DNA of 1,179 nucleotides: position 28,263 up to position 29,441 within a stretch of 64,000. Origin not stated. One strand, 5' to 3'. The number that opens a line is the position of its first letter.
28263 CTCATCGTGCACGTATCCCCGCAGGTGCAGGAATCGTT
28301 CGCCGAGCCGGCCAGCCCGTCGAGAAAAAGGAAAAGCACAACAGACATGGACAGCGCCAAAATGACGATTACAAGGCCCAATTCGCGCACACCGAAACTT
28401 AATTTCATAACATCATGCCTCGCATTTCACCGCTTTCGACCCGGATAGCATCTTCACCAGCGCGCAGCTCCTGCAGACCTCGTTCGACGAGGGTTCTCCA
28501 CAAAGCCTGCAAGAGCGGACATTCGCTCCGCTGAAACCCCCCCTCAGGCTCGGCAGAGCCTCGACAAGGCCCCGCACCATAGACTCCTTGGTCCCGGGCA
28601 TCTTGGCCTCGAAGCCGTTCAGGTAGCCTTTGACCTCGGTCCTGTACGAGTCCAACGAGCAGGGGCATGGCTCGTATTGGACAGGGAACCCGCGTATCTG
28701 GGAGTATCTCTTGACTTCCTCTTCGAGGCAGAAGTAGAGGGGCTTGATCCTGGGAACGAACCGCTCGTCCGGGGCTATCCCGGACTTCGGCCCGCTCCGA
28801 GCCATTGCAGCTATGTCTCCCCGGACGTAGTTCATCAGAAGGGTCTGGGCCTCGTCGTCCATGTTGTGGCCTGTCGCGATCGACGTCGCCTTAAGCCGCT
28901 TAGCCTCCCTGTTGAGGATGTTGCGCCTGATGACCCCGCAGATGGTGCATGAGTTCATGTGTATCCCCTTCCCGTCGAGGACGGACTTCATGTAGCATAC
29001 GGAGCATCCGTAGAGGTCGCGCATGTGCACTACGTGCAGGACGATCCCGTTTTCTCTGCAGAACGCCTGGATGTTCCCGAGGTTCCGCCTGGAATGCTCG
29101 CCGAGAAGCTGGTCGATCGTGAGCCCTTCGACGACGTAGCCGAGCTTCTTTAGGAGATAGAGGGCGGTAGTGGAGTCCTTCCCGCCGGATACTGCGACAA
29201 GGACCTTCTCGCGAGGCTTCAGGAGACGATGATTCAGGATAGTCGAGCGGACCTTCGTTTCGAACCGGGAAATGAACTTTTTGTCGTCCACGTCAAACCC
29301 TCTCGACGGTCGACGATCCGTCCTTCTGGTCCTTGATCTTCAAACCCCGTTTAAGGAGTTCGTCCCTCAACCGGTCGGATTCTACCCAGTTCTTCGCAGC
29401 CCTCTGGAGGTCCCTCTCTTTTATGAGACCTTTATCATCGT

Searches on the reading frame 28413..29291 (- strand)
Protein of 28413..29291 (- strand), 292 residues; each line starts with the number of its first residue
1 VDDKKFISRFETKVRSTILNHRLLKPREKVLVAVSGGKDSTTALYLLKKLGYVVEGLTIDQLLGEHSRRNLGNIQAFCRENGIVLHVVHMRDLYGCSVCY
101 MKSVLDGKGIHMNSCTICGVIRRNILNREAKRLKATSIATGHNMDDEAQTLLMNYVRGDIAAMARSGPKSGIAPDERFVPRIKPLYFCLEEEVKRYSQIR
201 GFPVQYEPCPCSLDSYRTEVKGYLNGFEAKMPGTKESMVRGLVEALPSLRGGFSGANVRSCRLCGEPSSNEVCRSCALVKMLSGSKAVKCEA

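Call 9: search_protein_families(library=ncbifam, proteins=[window:28413-29291:-])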
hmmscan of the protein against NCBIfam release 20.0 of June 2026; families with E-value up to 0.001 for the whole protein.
window:28413-29291:- (292 aa): 11 families
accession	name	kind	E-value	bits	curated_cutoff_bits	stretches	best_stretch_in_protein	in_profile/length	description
NF049949.1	tRNAsynTtuAPyrococ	equivalog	1.6e-54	185.1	450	1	4-279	24-290/292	tRNA-5-methyluridine(54) 2-sulfurtransferase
NF047749.1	tRNAThiolNcsA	equivalog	3.3e-42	144.7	500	1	27-282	53-319/322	tRNA 2-thiolation protein NcsA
NF007972.0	PRK10696.1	equivalog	1.2e-30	106.8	272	1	4-248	18-254/295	tRNA 2-thiocytidine(32) synthetase TtcA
TIGR00269.1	TIGR00269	hypoth_equivalog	1.4e-22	79.9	62.75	1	179-281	1-103/104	TIGR00269 family protein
TIGR02432.1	lysidine_TilS_N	equivalog_domain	1.8e-15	57.4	93.6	1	29-204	1-167/189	tRNA lysidine(34) synthetase TilS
NF001138.1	PRK00143.1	equivalog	1.2e-11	44.2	284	1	29-149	1-128/345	tRNA 2-thiouridine(34) synthase MnmA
TIGR00420.1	trmU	equivalog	6.8e-08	31.7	236.95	1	29-143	2-126/351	tRNA 2-thiouridine(34) synthase MnmA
NF011258.0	PRK14664.1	equivalog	7e-07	28.6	680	1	28-159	6-133/362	tRNA 2-thiouridine(34) synthase MnmA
TIGR00268.2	TIGR00268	equivalog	4.3e-06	26.2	150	1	22-148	8-125/259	ATP-dependent sacrificial sulfur transferase LarE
NF011259.0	PRK14665.1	equivalog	5.5e-06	25.6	364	1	27-144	5-123/360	tRNA 2-thiouridine(34) synthase MnmA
TIGR00364.1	TIGR00364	equivalog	0.00071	19.2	150.3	0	32-91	3-60/201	7-cyano-7-deazaguanine synthase QueC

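Call 66: search_protein_families(library=pfam, proteins=[window:28413-29291:-], max_evalue=0.001)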
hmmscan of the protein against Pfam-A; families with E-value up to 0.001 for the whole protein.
window:28413-29291:- (292 aa): 4 families
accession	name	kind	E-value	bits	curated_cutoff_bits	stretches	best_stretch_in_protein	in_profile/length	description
PF01171.26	ATP_bind_3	-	2.6e-13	50.6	27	1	29-198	1-157/182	PP-loop family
PF03054.22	tRNA_Me_trans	-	1.8e-08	34.7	20.6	1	28-144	1-128/202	tRNA methyl transferase HUP domain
PF06508.19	QueC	-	8.3e-06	25.9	22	1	29-93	1-66/210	Queuosine biosynthesis protein QueC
PF16503.10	zn-ribbon_14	-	0.00027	20.8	34.9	1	260-284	2-26/32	Zinc-ribbon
